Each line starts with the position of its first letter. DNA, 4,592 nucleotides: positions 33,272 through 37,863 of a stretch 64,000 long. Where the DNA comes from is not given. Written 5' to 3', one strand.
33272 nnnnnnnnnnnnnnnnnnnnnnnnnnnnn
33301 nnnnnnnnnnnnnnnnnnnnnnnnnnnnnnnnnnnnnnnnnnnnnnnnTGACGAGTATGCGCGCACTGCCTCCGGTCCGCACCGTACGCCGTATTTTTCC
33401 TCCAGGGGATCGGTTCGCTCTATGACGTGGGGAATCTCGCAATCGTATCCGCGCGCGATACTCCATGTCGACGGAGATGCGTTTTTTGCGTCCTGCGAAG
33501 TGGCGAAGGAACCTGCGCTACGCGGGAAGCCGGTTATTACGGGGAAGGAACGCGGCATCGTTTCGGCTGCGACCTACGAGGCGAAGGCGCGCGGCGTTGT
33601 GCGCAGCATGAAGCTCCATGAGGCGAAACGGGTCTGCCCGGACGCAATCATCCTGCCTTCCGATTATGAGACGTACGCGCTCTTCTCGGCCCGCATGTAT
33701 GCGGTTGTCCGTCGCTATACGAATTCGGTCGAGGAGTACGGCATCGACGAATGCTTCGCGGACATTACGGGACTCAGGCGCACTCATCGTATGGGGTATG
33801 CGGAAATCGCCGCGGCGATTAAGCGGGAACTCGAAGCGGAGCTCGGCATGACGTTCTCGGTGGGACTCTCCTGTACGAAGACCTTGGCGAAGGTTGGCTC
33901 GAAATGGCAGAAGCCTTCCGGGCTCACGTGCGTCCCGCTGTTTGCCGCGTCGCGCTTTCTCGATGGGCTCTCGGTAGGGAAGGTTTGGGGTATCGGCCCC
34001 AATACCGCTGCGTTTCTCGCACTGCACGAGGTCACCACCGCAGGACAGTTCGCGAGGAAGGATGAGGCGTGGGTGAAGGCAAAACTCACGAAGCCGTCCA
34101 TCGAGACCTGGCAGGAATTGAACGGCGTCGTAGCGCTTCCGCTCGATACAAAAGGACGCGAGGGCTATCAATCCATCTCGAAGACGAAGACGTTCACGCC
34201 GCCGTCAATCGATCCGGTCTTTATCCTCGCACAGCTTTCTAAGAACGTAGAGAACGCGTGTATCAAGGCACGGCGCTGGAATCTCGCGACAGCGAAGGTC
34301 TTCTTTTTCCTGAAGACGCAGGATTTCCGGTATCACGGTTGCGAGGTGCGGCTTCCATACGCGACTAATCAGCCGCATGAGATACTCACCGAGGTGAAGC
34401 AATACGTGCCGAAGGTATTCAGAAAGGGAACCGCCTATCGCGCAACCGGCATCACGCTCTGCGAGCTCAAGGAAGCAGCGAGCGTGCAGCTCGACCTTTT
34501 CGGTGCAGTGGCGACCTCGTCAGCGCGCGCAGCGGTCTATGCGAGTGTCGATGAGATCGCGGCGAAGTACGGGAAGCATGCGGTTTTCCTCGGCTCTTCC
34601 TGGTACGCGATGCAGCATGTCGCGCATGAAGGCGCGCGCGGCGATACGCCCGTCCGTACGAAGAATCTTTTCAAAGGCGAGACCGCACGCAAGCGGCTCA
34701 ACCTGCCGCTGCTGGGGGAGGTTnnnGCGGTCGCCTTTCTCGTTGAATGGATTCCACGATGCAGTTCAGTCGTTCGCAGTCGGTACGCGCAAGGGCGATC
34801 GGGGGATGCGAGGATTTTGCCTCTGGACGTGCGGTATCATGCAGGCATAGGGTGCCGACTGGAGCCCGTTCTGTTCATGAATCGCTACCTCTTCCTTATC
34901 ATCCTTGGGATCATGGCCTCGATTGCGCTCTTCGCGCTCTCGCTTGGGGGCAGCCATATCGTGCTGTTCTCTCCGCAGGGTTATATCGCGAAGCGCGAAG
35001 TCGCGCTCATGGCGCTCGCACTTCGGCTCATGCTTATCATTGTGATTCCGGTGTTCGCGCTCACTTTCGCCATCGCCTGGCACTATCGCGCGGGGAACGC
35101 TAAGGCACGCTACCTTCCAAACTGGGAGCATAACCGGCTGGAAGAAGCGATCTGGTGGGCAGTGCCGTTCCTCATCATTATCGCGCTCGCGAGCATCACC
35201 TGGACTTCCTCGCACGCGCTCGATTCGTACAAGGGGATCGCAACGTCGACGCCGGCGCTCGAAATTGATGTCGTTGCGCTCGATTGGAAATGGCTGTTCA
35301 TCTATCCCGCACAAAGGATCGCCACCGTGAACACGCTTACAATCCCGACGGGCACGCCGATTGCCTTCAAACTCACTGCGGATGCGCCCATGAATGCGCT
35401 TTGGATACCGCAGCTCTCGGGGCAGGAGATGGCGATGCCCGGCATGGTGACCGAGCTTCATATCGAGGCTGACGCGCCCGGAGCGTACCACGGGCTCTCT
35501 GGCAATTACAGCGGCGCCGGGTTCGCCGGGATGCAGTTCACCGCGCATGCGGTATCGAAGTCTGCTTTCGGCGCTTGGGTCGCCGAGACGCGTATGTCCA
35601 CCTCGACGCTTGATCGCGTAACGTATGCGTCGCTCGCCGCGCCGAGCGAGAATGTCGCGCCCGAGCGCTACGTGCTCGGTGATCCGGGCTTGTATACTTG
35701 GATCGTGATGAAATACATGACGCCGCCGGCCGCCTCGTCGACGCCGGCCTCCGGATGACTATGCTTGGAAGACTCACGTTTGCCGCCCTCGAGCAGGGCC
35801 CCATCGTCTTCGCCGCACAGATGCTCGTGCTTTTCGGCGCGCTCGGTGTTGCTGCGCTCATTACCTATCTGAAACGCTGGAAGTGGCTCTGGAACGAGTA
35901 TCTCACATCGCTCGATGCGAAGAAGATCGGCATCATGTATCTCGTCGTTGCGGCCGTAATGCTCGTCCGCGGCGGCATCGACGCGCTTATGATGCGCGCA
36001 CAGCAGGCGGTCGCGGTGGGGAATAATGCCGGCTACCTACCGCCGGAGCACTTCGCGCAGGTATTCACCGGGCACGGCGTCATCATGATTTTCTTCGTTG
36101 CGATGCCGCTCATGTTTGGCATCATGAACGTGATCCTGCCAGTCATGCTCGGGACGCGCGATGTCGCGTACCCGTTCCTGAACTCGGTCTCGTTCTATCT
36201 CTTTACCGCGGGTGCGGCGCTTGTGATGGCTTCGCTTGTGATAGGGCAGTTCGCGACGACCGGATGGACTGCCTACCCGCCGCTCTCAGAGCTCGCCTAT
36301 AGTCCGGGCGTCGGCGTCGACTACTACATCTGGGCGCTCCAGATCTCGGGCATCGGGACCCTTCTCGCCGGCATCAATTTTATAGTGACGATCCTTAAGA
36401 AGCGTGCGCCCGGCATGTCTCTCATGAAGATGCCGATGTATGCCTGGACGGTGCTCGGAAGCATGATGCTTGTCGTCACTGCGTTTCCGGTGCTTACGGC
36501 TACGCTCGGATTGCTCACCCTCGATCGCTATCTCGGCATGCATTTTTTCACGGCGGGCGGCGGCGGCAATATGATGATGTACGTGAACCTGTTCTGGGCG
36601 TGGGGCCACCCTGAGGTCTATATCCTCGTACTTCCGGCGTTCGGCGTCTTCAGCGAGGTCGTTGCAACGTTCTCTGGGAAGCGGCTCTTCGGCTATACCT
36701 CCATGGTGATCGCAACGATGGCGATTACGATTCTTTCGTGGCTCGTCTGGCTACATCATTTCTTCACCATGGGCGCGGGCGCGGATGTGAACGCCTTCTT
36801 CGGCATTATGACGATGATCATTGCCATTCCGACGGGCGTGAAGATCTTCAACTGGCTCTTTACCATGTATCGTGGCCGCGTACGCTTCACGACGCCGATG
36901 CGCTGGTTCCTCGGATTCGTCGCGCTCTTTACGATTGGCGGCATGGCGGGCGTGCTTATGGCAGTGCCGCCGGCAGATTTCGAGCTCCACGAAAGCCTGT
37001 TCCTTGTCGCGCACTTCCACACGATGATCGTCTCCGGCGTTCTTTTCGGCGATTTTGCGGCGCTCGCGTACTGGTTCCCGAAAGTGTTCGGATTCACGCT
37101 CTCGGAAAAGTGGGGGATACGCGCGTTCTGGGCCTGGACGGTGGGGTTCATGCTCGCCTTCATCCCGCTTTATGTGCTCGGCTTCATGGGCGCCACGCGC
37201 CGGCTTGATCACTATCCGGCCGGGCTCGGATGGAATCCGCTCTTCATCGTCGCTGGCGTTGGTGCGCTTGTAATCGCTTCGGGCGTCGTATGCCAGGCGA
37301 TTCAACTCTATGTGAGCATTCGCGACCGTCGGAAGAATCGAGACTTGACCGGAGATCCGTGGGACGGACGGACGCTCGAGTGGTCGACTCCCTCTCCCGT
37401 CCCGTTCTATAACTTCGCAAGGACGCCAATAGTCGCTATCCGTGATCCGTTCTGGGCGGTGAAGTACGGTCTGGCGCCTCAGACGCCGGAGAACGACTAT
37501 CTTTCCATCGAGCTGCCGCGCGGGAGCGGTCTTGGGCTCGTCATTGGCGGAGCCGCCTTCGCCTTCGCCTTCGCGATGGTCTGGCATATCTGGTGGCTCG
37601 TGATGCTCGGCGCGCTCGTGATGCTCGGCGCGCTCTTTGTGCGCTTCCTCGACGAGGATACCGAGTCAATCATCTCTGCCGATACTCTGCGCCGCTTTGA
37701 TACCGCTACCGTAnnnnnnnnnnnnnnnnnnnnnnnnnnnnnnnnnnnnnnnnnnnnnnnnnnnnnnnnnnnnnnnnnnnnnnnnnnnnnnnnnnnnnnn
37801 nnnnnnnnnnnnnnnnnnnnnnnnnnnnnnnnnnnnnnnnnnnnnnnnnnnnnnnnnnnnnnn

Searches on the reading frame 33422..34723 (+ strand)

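Call 34: search_protein_families(library=pfam, proteins=[window:33422-34723:+], max_evalue=0.01)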
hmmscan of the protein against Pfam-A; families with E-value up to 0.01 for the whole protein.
window:33422-34723:+ (434 aa): 2 families
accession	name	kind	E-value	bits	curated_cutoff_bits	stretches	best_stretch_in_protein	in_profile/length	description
PF00817.25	IMS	-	2.6e-44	151.2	23.2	1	16-160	1-147/148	impB/mucB/samB family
PF11799.13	IMS_C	-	4.1e-14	53.4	20.7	1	250-359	2-109/109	impB/mucB/samB family C-terminal domain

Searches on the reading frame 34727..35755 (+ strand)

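Call 34: search_protein_families(library=pfam, proteins=[window:34727-35755:+], max_evalue=0.01)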
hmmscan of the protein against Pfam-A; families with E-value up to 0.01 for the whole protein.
window:34727-35755:+ (343 aa): 3 families
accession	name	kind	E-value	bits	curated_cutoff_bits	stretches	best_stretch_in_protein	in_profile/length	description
PF06481.20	COX_ARM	-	4e-12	46.2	23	1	291-333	3-45/46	COX Aromatic Rich Motif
PF00116.26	COX2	-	0.00012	22.4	22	1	195-273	39-117/120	Cytochrome C oxidase subunit II, periplasmic domain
PF13473.12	Cupredoxin_1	-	0.0053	17.2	27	0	199-255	32-89/104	Cupredoxin-like domain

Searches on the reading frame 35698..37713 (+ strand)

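Call 34: search_protein_families(library=pfam, proteins=[window:35698-37713:+], max_evalue=0.01)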
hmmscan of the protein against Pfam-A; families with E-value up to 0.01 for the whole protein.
window:35698-37713:+ (672 aa): 1 family
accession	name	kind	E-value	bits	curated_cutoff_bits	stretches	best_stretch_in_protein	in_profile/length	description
PF00115.25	COX1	-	1.4e-139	466.1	34.8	1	76-525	1-436/436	Cytochrome C and Quinol oxidase polypeptide I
